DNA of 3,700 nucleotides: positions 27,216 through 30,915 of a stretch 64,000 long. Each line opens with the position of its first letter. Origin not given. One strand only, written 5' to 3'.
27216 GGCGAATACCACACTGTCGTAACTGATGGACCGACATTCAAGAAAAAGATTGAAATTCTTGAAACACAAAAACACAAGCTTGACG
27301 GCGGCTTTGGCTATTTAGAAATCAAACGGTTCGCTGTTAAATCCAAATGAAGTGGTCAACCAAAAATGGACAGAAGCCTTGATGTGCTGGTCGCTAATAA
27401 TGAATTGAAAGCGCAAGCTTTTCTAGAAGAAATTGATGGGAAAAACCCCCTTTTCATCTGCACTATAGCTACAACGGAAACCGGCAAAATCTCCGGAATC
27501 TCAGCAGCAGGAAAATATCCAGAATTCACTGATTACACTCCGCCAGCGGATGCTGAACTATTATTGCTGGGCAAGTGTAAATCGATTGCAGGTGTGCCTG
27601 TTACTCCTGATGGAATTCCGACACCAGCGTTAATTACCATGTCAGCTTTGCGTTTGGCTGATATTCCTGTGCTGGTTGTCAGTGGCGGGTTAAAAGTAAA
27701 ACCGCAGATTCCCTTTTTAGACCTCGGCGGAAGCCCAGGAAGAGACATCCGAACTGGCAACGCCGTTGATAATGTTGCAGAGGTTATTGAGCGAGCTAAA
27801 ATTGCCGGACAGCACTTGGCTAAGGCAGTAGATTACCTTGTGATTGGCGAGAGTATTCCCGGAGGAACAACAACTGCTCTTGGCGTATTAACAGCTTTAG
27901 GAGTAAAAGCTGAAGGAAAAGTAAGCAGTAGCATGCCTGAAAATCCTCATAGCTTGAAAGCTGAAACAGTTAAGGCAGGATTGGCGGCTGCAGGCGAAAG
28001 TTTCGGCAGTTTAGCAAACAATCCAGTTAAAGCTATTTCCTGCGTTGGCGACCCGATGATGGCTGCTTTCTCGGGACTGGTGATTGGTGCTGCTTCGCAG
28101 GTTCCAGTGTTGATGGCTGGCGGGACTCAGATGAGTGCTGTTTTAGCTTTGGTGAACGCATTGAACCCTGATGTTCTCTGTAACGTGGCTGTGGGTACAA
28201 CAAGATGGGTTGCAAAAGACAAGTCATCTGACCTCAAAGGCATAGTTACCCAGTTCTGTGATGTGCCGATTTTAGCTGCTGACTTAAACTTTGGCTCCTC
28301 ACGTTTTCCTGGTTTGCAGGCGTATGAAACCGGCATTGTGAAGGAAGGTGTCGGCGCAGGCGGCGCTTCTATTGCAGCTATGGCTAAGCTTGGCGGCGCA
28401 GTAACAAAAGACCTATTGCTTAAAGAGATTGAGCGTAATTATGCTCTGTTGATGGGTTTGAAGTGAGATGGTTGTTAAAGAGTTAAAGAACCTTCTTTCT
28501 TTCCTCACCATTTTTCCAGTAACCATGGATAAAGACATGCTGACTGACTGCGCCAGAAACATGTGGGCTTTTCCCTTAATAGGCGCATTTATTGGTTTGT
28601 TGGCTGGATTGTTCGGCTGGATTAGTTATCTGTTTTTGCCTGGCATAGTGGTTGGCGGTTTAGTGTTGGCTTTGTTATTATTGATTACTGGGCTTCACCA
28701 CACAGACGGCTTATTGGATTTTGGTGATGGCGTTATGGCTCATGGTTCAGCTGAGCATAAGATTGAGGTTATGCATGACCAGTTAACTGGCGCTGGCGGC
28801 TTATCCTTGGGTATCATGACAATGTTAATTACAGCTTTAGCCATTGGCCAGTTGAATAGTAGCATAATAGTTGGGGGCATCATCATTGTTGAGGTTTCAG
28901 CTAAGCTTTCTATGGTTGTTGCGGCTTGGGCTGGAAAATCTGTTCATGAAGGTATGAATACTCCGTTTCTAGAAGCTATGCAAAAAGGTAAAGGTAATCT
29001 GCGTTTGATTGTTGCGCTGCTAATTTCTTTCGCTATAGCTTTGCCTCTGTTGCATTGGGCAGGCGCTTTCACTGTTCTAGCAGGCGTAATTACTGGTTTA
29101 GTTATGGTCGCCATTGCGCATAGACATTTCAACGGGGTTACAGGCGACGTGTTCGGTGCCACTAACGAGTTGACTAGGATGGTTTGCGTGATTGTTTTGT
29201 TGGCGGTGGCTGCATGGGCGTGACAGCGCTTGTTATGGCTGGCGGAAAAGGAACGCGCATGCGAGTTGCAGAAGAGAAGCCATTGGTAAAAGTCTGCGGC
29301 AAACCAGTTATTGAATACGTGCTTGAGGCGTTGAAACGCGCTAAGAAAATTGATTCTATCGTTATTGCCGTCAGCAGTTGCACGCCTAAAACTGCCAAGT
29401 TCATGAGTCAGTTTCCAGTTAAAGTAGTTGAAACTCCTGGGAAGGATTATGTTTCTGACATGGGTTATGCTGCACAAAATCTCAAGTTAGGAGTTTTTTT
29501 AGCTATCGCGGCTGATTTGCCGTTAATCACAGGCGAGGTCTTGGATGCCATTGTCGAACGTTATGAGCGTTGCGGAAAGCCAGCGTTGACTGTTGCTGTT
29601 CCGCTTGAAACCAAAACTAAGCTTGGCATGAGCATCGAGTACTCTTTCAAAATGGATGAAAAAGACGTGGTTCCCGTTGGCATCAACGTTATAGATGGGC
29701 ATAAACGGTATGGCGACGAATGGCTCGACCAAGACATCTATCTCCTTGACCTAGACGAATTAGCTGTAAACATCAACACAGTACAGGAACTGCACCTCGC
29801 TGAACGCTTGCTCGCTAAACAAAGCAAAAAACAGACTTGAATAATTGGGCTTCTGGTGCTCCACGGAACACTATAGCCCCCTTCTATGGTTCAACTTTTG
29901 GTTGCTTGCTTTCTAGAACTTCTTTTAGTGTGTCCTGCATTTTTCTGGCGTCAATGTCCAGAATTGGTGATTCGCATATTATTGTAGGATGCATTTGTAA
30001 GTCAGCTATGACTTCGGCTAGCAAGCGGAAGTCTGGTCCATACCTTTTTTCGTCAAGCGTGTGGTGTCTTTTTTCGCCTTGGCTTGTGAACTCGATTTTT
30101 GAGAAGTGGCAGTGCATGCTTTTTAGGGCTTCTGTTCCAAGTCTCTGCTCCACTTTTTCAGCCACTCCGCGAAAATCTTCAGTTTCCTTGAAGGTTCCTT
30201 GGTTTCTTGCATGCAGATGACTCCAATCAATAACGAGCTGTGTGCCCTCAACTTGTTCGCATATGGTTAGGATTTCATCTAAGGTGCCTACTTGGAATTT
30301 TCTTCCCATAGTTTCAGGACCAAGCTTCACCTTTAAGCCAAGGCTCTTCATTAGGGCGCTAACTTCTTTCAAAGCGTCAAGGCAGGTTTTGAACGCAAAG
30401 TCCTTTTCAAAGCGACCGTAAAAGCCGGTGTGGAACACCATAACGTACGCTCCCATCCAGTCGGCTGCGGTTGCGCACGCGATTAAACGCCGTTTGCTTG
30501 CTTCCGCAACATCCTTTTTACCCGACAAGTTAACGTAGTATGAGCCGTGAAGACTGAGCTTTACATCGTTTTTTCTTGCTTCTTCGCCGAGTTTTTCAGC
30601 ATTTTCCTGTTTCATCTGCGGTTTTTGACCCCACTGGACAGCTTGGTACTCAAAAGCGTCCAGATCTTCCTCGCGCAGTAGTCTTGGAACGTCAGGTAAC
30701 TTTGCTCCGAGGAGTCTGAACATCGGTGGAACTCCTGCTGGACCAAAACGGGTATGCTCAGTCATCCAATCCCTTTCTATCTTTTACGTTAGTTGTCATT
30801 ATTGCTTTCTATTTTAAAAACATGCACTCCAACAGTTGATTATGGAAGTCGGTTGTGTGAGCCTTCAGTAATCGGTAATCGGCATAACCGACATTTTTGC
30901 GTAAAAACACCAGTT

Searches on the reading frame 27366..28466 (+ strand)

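Call 25: search_protein_families(library=ncbifam, proteins=[window:27366-28466:+], max_evalue=0.001)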
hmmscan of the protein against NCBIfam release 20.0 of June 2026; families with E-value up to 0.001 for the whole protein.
window:27366-28466:+ (366 aa): 10 families
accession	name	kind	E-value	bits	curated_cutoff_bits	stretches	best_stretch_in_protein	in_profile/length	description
NF003372.0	PRK04447.1-5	equivalog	3.1e-124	414.3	306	1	16-361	8-347/350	hypothetical protein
TIGR00303.2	TIGR00303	equivalog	5.1e-121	404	240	1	20-341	1-322/334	nicotinate mononucleotide-dependent phosphoribosyltransferase CobT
NF003368.0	PRK04447.1-1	equivalog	4.1e-111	371.4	423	1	27-364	3-334/337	hypothetical protein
NF003373.0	PRK04447.1-6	equivalog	2.5e-90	303.2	459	1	10-359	5-358/367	hypothetical protein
NF003374.0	PRK04447.1-7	equivalog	6.7e-90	301.6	522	1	16-359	8-341/349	hypothetical protein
NF003371.0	PRK04447.1-4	equivalog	5.2e-78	262.6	434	1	29-336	5-306/337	hypothetical protein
NF003370.0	PRK04447.1-3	equivalog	2.2e-77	260.4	687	1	26-364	15-341/347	hypothetical protein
NF003369.0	PRK04447.1-2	equivalog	1.3e-63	214.9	420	1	25-358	36-381/394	hypothetical protein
NF000996.0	PRK00105.1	subfamily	4.9e-06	26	306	1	136-273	147-284/350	nicotinate-nucleotide--dimethylbenzimidazole phosphoribosyltransferase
TIGR03160.1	cobT_DBIPRT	equivalog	4.5e-05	22.8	319.3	1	144-270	144-269/334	nicotinate-nucleotide--dimethylbenzimidazole phosphoribosyltransferase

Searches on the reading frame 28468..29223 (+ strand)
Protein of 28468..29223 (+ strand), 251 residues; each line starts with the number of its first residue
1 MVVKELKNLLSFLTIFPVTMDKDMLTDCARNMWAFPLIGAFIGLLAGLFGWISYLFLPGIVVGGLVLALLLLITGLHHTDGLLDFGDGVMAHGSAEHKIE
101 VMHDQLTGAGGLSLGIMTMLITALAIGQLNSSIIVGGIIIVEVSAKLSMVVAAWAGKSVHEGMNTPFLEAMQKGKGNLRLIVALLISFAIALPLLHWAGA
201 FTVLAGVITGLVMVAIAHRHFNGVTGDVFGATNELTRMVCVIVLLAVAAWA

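Call 25: search_protein_families(library=ncbifam, proteins=[window:28468-29223:+], max_evalue=0.001)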
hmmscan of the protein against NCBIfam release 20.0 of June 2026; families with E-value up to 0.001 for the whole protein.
window:28468-29223:+ (251 aa): 6 families
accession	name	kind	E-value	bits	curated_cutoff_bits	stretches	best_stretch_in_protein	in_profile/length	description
TIGR00317.1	cobS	equivalog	4.3e-49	167.5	110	1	3-243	2-240/241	adenosylcobinamide-GDP ribazoletransferase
NF001279.0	PRK00235.2-1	equivalog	9.8e-26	90.8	282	1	4-245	3-245/248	adenosylcobinamide-GDP ribazoletransferase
NF001277.0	PRK00235.1-3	equivalog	2.6e-17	63.3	273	1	18-248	24-253/255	adenosylcobinamide-GDP ribazoletransferase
NF001278.0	PRK00235.1-5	equivalog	6.6e-17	62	252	1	6-247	5-244/246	adenosylcobinamide-GDP ribazoletransferase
NF001276.0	PRK00235.1-2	equivalog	3e-15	56.4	322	1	10-244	14-256/260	adenosylcobinamide-GDP ribazoletransferase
NF001282.0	PRK00235.2-4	equivalog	2.6e-14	53.2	342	1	9-249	28-282/286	adenosylcobinamide-GDP ribazoletransferase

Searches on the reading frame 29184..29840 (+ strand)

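Call 25: search_protein_families(library=ncbifam, proteins=[window:29184-29840:+], max_evalue=0.001)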
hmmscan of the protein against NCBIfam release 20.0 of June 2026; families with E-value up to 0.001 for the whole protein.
window:29184-29840:+ (218 aa): 37 families (the best 25 are shown)
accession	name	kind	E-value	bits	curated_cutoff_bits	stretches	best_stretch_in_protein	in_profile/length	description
TIGR00454.1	TIGR00454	hypoth_equivalog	4e-43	147.4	174.7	1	14-209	2-183/183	TIGR00454 family protein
NF045495.1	AdoCbiPCobY_Meth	equivalog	3.5e-36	124.5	250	1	15-210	3-194/195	adenosylcobinamide-phosphate guanylyltransferase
NF001457.0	PRK00317.1-3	equivalog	2.7e-14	53.1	164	1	14-206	3-193/200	molybdenum cofactor guanylyltransferase MobA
NF010934.1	PRK14354.1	equivalog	3.3e-12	45.7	450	1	15-139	2-127/447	bifunctional UDP-N-acetylglucosamine diphosphorylase/glucosamine-1-phosphate N-acetyltransferase GlmU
TIGR00453.1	ispD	equivalog_domain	4.8e-11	42.5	181.3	1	15-88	2-76/219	2-C-methyl-D-erythritol 4-phosphate cytidylyltransferase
TIGR01173.1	glmU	equivalog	8e-11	41.4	366.85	1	14-136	2-123/452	bifunctional UDP-N-acetylglucosamine diphosphorylase/glucosamine-1-phosphate N-acetyltransferase GlmU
NF003952.0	PRK05450.1-5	subfamily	6.3e-10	38.6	193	1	30-142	17-132/250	3-deoxy-manno-octulosonate cytidylyltransferase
NF010932.0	PRK14352.1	equivalog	1.3e-09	37.2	611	1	13-137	7-135/488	bifunctional UDP-N-acetylglucosamine diphosphorylase/glucosamine-1-phosphate N-acetyltransferase GlmU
NF010933.0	PRK14353.1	equivalog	1.9e-09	36.7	505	1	13-129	6-126/453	bifunctional UDP-N-acetylglucosamine diphosphorylase/glucosamine-1-phosphate N-acetyltransferase GlmU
NF010939.0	PRK14359.1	equivalog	2.7e-09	36.2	592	1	14-127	4-118/430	bifunctional UDP-N-acetylglucosamine diphosphorylase/glucosamine-1-phosphate N-acetyltransferase GlmU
TIGR02665.1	molyb_mobA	equivalog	3.9e-09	36.8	151.85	1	14-132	2-118/186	molybdenum cofactor guanylyltransferase MobA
NF009905.0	PRK13368.1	subfamily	8.6e-09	35.1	255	1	31-145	18-133/243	3-deoxy-manno-octulosonate cytidylyltransferase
NF010935.0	PRK14355.1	equivalog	9.5e-09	34.4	718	1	13-137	4-130/459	bifunctional UDP-N-acetylglucosamine diphosphorylase/glucosamine-1-phosphate N-acetyltransferase GlmU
NF010936.0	PRK14356.1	equivalog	3.3e-08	32.9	666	1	14-129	7-125/456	bifunctional UDP-N-acetylglucosamine diphosphorylase/glucosamine-1-phosphate N-acetyltransferase GlmU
TIGR03310.1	matur_MocA_YgfJ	equivalog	7.4e-08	32.6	186.45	1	15-132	2-120/188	molybdenum cofactor cytidylyltransferase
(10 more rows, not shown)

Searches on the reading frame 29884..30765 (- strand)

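Call 25: search_protein_families(library=ncbifam, proteins=[window:29884-30765:-], max_evalue=0.001)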
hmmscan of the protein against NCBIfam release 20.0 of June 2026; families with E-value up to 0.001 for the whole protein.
window:29884-30765:- (293 aa): 4 families
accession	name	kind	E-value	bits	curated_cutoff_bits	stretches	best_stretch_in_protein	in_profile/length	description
NF002196.0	PRK01060.1-1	equivalog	4.3e-14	52.5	333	1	50-278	45-272/297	deoxyribonuclease IV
TIGR00587.1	nfo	subfamily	1.2e-13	51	129.65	1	47-250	39-247/279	deoxyribonuclease IV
NF002199.0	PRK01060.1-4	equivalog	2.5e-08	33.4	315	1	41-246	35-243/282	deoxyribonuclease IV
NF002198.0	PRK01060.1-3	equivalog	5.4e-08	32.8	244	1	49-267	33-237/253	deoxyribonuclease IV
